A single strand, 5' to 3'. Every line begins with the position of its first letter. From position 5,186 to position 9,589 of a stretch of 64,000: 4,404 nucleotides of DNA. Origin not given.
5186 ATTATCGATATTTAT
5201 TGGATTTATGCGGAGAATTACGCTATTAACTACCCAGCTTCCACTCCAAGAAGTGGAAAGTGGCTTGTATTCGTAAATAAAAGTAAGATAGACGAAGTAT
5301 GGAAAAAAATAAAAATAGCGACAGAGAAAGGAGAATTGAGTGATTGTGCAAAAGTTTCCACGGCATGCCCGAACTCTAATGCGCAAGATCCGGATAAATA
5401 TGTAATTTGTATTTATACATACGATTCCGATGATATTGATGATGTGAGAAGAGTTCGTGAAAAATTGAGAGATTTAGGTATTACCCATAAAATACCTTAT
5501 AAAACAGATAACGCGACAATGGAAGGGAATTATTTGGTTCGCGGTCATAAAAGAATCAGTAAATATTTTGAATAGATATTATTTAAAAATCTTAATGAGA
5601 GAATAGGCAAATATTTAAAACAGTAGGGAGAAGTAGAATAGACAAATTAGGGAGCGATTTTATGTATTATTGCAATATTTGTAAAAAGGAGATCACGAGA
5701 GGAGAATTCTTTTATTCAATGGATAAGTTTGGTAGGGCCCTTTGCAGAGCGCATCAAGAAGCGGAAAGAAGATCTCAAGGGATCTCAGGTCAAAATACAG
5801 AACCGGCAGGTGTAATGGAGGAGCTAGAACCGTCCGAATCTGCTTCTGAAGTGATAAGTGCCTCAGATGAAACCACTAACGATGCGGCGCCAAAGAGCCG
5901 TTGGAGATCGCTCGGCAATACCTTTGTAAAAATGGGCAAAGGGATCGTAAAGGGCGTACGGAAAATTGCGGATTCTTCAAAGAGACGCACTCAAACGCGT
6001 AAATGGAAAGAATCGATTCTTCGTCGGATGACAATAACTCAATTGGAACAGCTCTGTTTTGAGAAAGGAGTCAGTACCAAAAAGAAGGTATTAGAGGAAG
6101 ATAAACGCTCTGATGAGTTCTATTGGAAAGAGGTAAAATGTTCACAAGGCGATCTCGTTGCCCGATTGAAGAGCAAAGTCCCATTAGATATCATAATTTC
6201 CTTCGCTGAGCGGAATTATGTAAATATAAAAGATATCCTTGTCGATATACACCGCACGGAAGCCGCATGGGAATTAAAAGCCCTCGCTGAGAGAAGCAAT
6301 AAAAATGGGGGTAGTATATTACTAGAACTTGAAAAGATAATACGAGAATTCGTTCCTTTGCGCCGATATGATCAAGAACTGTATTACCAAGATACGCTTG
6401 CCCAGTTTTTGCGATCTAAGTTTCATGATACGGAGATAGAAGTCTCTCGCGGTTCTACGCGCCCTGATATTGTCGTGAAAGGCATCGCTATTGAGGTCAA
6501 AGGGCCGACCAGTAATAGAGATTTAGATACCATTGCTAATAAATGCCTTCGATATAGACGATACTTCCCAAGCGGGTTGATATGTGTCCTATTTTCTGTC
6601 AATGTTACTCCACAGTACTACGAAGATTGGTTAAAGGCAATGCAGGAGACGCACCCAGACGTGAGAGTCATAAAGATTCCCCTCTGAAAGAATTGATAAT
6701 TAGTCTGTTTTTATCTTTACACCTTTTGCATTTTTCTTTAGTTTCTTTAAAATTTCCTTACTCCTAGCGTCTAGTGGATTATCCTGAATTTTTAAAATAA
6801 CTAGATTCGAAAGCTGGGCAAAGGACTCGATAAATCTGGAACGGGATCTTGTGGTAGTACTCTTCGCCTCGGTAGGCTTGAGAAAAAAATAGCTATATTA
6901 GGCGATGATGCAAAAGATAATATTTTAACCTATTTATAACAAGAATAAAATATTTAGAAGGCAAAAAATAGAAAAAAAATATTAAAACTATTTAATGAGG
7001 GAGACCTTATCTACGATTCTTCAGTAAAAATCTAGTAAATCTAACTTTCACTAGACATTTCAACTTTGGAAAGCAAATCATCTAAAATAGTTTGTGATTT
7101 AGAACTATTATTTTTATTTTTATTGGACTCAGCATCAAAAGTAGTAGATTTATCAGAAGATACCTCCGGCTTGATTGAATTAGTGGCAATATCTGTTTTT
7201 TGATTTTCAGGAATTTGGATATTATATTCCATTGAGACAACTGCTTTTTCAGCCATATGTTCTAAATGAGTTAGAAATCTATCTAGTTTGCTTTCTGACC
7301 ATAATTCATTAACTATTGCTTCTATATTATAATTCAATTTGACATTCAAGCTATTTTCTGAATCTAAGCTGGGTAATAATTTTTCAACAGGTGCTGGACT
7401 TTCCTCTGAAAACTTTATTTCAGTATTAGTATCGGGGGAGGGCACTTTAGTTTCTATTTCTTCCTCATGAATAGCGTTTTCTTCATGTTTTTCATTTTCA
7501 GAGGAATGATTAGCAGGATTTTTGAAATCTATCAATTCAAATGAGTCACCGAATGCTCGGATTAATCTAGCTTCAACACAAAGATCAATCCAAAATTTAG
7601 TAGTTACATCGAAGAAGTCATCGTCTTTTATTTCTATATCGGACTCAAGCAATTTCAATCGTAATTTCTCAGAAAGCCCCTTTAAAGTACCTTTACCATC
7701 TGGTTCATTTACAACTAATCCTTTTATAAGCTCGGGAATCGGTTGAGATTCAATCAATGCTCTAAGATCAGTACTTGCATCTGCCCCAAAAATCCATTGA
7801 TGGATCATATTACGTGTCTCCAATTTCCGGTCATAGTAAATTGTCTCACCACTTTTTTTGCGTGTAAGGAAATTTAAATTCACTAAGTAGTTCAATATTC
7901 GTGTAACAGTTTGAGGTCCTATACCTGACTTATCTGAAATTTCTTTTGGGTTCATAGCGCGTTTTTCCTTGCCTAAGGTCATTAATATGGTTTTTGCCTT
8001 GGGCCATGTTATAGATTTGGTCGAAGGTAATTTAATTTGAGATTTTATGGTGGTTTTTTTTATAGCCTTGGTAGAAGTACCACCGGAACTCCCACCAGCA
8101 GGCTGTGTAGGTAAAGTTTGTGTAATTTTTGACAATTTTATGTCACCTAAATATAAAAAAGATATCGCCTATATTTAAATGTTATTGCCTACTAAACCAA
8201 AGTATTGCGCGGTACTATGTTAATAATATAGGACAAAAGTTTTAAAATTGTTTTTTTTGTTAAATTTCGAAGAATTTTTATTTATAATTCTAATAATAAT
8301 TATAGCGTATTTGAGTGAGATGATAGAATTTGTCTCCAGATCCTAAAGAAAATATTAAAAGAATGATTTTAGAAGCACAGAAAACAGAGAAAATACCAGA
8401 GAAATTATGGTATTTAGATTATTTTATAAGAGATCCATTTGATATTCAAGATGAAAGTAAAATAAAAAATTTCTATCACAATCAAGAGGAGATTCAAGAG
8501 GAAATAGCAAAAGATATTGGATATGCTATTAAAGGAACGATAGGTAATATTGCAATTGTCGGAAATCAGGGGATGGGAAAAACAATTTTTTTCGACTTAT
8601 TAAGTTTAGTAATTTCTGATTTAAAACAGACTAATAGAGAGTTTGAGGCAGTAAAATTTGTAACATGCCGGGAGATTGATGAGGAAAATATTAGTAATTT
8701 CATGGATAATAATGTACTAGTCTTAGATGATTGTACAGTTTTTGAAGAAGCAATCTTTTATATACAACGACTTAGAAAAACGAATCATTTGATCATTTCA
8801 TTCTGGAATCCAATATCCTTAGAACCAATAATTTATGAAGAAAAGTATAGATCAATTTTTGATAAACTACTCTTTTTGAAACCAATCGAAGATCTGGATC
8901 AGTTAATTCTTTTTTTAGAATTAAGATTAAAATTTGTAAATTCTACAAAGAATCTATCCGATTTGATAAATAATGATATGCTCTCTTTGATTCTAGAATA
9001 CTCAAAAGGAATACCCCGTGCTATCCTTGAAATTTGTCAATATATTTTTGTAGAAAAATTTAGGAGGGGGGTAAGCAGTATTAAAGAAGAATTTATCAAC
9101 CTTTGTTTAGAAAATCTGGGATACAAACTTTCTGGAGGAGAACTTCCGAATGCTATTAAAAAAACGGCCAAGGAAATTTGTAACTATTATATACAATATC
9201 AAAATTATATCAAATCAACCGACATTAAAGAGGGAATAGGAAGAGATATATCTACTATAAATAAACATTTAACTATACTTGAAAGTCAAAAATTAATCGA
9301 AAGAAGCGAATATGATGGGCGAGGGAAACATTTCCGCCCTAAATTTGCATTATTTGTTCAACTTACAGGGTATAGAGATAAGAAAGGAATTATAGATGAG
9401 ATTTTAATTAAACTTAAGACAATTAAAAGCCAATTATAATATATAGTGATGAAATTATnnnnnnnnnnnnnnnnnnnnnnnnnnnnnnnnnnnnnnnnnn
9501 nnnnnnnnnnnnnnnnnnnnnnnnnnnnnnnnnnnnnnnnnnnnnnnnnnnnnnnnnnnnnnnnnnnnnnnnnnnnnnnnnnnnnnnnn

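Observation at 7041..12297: Uncharacterised operon: Orc1/Cdc6-like AAA+-wHTH, an unknown 323-aa protein and a 601-aa coiled-coil/PD-(D/E)xK protein, with a divergent wHTH gene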

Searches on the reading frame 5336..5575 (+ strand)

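Call 3: search_protein_families(library=pfam, proteins=[window:5336-5575:+], max_evalue=1)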
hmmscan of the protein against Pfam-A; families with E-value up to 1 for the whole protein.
window:5336-5575:+ (79 aa): 1 family
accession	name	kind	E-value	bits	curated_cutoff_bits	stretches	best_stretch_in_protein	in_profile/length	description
PF08939.15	Bles03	-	2e-09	38.1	23.1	1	3-58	193-249/255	Basophilic leukemia-expressed protein Bles03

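Call 4: search_protein_families(library=padloc, proteins=[window:5336-5575:+], max_evalue=1)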
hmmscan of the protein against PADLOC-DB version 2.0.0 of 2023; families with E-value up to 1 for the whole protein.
window:5336-5575:+ (79 aa): 0 families

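Call 5: search_protein_families(library=ncbifam, proteins=[window:5336-5575:+], max_evalue=1)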
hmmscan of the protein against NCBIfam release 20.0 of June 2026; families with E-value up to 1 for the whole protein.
window:5336-5575:+ (79 aa): 0 families

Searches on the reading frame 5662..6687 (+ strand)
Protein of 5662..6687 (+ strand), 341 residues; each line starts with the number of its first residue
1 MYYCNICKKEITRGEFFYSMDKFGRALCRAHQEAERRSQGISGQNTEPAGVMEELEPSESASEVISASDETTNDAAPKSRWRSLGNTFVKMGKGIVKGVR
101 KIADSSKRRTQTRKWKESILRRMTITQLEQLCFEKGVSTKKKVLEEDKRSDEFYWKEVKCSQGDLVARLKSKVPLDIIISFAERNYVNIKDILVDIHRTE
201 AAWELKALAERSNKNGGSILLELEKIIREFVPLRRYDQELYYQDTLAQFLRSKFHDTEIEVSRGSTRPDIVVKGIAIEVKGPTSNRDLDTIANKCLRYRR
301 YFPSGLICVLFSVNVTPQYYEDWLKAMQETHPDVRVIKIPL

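Call 3: search_protein_families(library=pfam, proteins=[window:5662-6687:+], max_evalue=1)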
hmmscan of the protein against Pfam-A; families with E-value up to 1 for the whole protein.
window:5662-6687:+ (341 aa): 4 families
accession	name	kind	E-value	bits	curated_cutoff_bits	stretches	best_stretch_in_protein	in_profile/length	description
PF07139.16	SPATS2-like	-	0.018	15.2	25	1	196-240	228-272/309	Spermatogenesis-associated serine-rich protein 2-like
PF25420.1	zf-C2H2_ZN292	-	0.058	13.9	27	1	1-12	11-22/33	ZN292-like C2H2 zinc finger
PF09943.14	DUF2175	-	0.087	13.5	25.1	0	2-20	3-21/98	Uncharacterized protein conserved in archaea (DUF2175)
PF00412.28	LIM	-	0.26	12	22.9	1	3-31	28-53/58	LIM domain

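Call 4: search_protein_families(library=padloc, proteins=[window:5662-6687:+], max_evalue=1)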
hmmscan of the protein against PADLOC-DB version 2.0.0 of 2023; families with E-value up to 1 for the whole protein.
window:5662-6687:+ (341 aa): 0 families

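Call 5: search_protein_families(library=ncbifam, proteins=[window:5662-6687:+], max_evalue=1)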
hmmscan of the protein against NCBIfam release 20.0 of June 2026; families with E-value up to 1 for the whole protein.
window:5662-6687:+ (341 aa): 6 families
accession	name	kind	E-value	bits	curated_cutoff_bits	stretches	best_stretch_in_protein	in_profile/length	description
NF003503.0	PRK05170.2-1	equivalog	0.0022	17.9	232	1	112-162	3-51/145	YcgN family cysteine cluster protein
NF003498.0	PRK05170.1-1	equivalog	0.0036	17.2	256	1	111-164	3-54/148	YcgN family cysteine cluster protein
NF003501.0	PRK05170.1-5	equivalog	0.024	14.2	167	1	111-162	4-53/160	YcgN family cysteine cluster protein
NF003500.0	PRK05170.1-4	equivalog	0.044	13.8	203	1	114-162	4-50/147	YcgN family cysteine cluster protein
NF003507.0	PRK05170.2-5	equivalog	0.05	13.5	170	1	111-164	3-54/146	YcgN family cysteine cluster protein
NF003499.0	PRK05170.1-2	equivalog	0.13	12.2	235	1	111-164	8-61/150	YcgN family cysteine cluster protein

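Call 36: search_protein_families(library=phrogs, proteins=[window:5662-6687:+], max_evalue=0.1)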
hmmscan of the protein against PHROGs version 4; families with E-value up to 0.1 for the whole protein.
window:5662-6687:+ (341 aa): 2 families
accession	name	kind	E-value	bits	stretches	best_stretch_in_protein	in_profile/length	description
phrog_33999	-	unknown function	0.0014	19.6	1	111-162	3-52/148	-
phrog_28707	-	DNA, RNA and nucleotide metabolism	0.012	15.8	1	221-314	98-196/244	nuclease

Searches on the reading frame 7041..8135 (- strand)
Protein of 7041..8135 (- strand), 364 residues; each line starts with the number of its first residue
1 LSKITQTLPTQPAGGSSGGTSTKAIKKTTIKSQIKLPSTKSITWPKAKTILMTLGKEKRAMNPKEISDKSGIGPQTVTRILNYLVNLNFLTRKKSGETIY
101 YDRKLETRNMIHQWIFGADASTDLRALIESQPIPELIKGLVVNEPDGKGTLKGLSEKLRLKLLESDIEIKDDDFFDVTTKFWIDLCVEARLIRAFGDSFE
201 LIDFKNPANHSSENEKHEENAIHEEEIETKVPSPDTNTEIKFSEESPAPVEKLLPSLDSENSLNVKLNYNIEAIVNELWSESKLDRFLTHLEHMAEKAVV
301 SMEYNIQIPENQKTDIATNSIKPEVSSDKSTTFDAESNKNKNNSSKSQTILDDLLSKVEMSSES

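Call 3: search_protein_families(library=pfam, proteins=[window:7041-8135:-], max_evalue=1)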
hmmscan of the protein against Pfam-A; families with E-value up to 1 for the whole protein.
window:7041-8135:- (364 aa): 15 families
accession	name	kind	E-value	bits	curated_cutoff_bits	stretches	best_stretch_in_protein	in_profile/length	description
PF12802.13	MarR_2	-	4.8e-06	27.1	27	1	49-97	9-57/61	MarR family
PF01047.28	MarR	-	1.5e-05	25.2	24.6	1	50-95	8-52/59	MarR family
PF09339.16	HTH_IclR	-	7e-05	23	22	1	47-92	5-50/52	IclR helix-turn-helix domain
PF14394.12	DUF4423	-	0.0003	21.1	30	1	33-108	9-84/165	Domain of unknown function (DUF4423)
PF08100.18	Dimerisation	-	0.00053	20.2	25.6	1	53-100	33-81/93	O-methyltransferase dimerisation domain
PF01978.25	TrmB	-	0.0026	18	25.6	1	58-101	20-63/68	Sugar-specific transcriptional regulator TrmB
PF24033.1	DUF7342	-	0.011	16.2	31.6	1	63-110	20-67/150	Family of unknown function (DUF7342)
PF03965.22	Penicillinase_R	-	0.025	15.4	22.6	1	65-110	26-71/115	Penicillinase repressor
PF13412.12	HTH_24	-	0.05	13.6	21.9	1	54-86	12-43/48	Winged helix-turn-helix DNA-binding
PF13545.12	HTH_Crp_2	-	0.093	13.1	27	1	61-93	23-56/70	Crp-like helix-turn-helix domain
PF22381.2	Staph_reg_Sar_Rot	-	0.11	13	27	0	50-95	19-63/85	Transcriptional regulator SarA/Rot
PF02082.26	Rrf2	-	0.15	12.6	30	1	49-91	10-54/132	Iron-dependent Transcriptional regulator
PF13384.12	HTH_23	-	0.16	12.3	24.6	1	60-82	17-39/50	Homeodomain-like domain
PF01381.28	HTH_3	-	0.18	12.3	23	1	58-82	7-31/55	Helix-turn-helix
PF17308.7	Corazonin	-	0.22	12.3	25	1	276-361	42-125/134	Pro-corazonin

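Call 4: search_protein_families(library=padloc, proteins=[window:7041-8135:-], max_evalue=1)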
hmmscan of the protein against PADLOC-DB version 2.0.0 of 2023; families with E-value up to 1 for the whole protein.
window:7041-8135:- (364 aa): 4 families
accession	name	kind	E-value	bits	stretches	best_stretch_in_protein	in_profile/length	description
PDLC03963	SoFic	-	0.0041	14.5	1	52-104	299-353/361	-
PDLC04368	PDC-M05A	-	0.0055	14.6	1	49-102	18-71/201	-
PDLC04133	mad1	-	0.0073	14.6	1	58-102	3-44/60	mads_1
PDLC01852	CARF3--CARF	-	0.0077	14.2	1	33-98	131-195/208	-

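Call 5: search_protein_families(library=ncbifam, proteins=[window:7041-8135:-], max_evalue=1)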
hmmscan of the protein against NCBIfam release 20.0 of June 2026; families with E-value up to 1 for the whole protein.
window:7041-8135:- (364 aa): 5 families
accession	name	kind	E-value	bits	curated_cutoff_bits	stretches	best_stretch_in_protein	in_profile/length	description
NF033788.1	HTH_metalloreg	subfamily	4.6e-05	23.1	55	1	49-104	15-69/77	metalloregulator ArsR/SmtB family transcription factor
NF040939.2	trans_reg_lrs14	equivalog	0.0014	18.7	90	1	49-96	25-72/103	Lrs14 family HTH-type transcriptional regulator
NF033789.1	repress_SdpR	subfamily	0.0022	17.9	100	1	45-114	8-75/79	autorepressor SdpR family transcription factor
NF053606.1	Sta1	subfamily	0.048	13.8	80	1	49-96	24-70/100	Sta1 family transcriptional regulator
TIGR02698.1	CopY_TcrY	equivalog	0.063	13.5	121.95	1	67-154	29-110/130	CopY/TcrY family copper transport repressor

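Call 36: search_protein_families(library=phrogs, proteins=[window:7041-8135:-], max_evalue=0.1)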
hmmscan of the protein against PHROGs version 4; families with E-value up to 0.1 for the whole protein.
window:7041-8135:- (364 aa): 4 families
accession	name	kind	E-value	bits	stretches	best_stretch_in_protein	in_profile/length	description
phrog_6223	-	transcription regulation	0.0011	20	1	46-82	6-39/73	transcriptional repressor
phrog_5978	-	unknown function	0.0061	16.7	1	45-102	297-354/364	-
phrog_30562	-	unknown function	0.046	15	0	61-94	54-87/105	-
phrog_8764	-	head and packaging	0.084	14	1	199-256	20-78/127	virion structural protein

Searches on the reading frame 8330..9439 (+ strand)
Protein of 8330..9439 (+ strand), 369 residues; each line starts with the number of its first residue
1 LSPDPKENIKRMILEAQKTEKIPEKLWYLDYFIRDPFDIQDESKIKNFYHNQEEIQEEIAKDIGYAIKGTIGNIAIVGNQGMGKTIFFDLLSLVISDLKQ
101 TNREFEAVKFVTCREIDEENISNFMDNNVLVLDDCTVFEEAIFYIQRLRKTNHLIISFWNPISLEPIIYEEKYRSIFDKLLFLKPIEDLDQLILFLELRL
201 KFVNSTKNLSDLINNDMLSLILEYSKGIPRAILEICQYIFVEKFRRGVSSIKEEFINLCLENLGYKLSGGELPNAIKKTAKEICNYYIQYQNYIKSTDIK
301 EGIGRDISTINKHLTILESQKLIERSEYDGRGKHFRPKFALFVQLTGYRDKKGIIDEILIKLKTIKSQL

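Call 3: search_protein_families(library=pfam, proteins=[window:8330-9439:+], max_evalue=1)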
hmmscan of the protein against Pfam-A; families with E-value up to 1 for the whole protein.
window:8330-9439:+ (369 aa): 8 families
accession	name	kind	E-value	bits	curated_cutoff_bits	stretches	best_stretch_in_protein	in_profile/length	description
PF00931.28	NB-ARC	-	0.00046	20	23.5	1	68-141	15-87/248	NB-ARC domain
PF05729.18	NACHT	-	0.0007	19.9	26.7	1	74-120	3-49/167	NACHT domain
PF03444.21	HrcA_DNA-bdg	-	0.0067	16.5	21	1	276-324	6-54/79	Winged helix-turn-helix transcription repressor, HrcA DNA-binding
PF01047.28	MarR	-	0.019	15.3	24.6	1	289-327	13-51/59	MarR family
PF22481.1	DUF6985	-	0.028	15.4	24.5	0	274-322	55-102/148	Domain of unknown function (DUF6985)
PF00910.28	RNA_helicase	-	0.044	14.7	21.5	1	74-150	1-76/105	RNA helicase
PF08461.16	HTH_12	-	0.061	13.7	21.4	1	298-331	22-56/66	Ribonuclease R winged-helix domain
PF12840.13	HTH_20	-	0.14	12.6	27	1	297-324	22-49/51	Helix-turn-helix domain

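Call 4: search_protein_families(library=padloc, proteins=[window:8330-9439:+], max_evalue=1)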
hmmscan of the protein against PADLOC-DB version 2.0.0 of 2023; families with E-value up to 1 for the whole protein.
window:8330-9439:+ (369 aa): 9 families
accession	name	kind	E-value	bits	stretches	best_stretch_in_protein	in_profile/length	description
PDLC01434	CasR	-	1.8e-05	22.7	1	205-333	67-180/191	"CAS-I,CAS-II,CAS-III,CAS-IV,CAS-V,CAS-VI; associated_signaling"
PDLC01268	CasR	-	0.00032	18.7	1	202-327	65-169/179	"CAS-I,CAS-II,CAS-III,CAS-IV,CAS-V,CAS-VI; associated_signaling"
PDLC01853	CARF3--CARF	-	0.0059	14.3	1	276-336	136-199/209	-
PDLC01852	CARF3--CARF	-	0.01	13.7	1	272-336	137-199/208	-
PDLC01848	CARF3--CARF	-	0.01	13.5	1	193-327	57-183/197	-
PDLC01879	CARF3--CARF_TM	-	0.016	12.8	1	282-338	160-212/222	-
PDLC01870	CARF3--CARF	-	0.017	12.9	1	279-329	137-187/228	-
PDLC01720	Csa3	-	0.026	13.1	1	273-345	49-88/118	Csa3_1_CAS-I-II-III-IV-V-VI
PDLC01857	CARF3--CARF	-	0.026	12.2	1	295-336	145-184/201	-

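Call 5: search_protein_families(library=ncbifam, proteins=[window:8330-9439:+], max_evalue=1)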
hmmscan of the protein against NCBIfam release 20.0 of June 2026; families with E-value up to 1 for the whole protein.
window:8330-9439:+ (369 aa): 7 families
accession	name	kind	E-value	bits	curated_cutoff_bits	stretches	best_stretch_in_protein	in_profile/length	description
TIGR03015.1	pepcterm_ATPase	hypoth_equivalog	5.3e-07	29.3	324.5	1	192-260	197-263/269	XrtA/PEP-CTERM system-associated ATPase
NF040939.2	trans_reg_lrs14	equivalog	0.0059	16.6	90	1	279-344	22-86/103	Lrs14 family HTH-type transcriptional regulator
TIGR01884.1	cas_HTH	subfamily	0.0074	15.7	60.2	1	297-333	160-194/202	CRISPR-associated CARF protein Csa3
NF001625.0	PRK00411.1-3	equivalog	0.011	14.5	501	1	46-118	34-106/415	ORC1-type DNA replication protein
TIGR02928.1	TIGR02928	subfamily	0.051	12.4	181.3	1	43-117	12-86/366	orc1/cdc6 family replication initiation protein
NF033788.1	HTH_metalloreg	subfamily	0.088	12.6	55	1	296-326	28-58/77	metalloregulator ArsR/SmtB family transcription factor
NF049994.1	slr1306_fam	domain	0.096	11.3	490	1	63-160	100-201/470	slr1306 family protein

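Call 12: find_homologous_proteins(query=window:8330-9439:+)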
Query window:8330-9439:+ (369 aa): 1 proteins with E <= 0.001 among 3096 candidates.
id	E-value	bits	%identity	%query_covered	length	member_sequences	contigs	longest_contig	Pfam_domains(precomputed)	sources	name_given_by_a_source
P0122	3.5e-231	785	100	97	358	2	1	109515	-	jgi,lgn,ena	-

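Call 34: search_solved_structures(query=window:8330-9439:+, max_evalue=10)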
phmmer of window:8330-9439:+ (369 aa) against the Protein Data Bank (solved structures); distinct sequences matched with E-value up to 10: 0.

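Call 36: search_protein_families(library=phrogs, proteins=[window:8330-9439:+], max_evalue=0.1)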
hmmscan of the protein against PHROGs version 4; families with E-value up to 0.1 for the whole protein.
window:8330-9439:+ (369 aa): 3 families
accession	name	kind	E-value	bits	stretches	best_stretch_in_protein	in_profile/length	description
phrog_1098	-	DNA, RNA and nucleotide metabolism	0.0065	16.2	1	293-333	39-79/546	HTH DNA binding protein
phrog_1250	-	unknown function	0.0079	16.2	1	64-140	97-172/327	unknown function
phrog_1687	-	transcription regulation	0.029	15.4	0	279-329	66-116/162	MarR family transcrition regulator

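Call 79: search_dna_similar(query=window:8330-9439:+, collection=plasmids, mode=protein, max_evalue=0.01)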
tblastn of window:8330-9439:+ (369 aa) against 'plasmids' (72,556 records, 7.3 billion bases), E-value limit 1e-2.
No match.

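Call 80: search_dna_similar(query=window:8330-9439:+, collection=phages, mode=protein, max_evalue=0.01)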
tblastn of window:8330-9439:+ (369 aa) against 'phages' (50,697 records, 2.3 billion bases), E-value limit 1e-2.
No match.

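Call 81: find_related_loci(query=window:8330-9439:+, collection=viral_contigs, flank=8000)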
Query window:8330-9439:+ (369 aa) in viral_contigs; peptide patterns used: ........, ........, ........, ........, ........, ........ (x = any residue, [..] = any of these).
3 stretches matched a pattern, but none encodes a relative of the query by tblastn (E <= 1e-3).
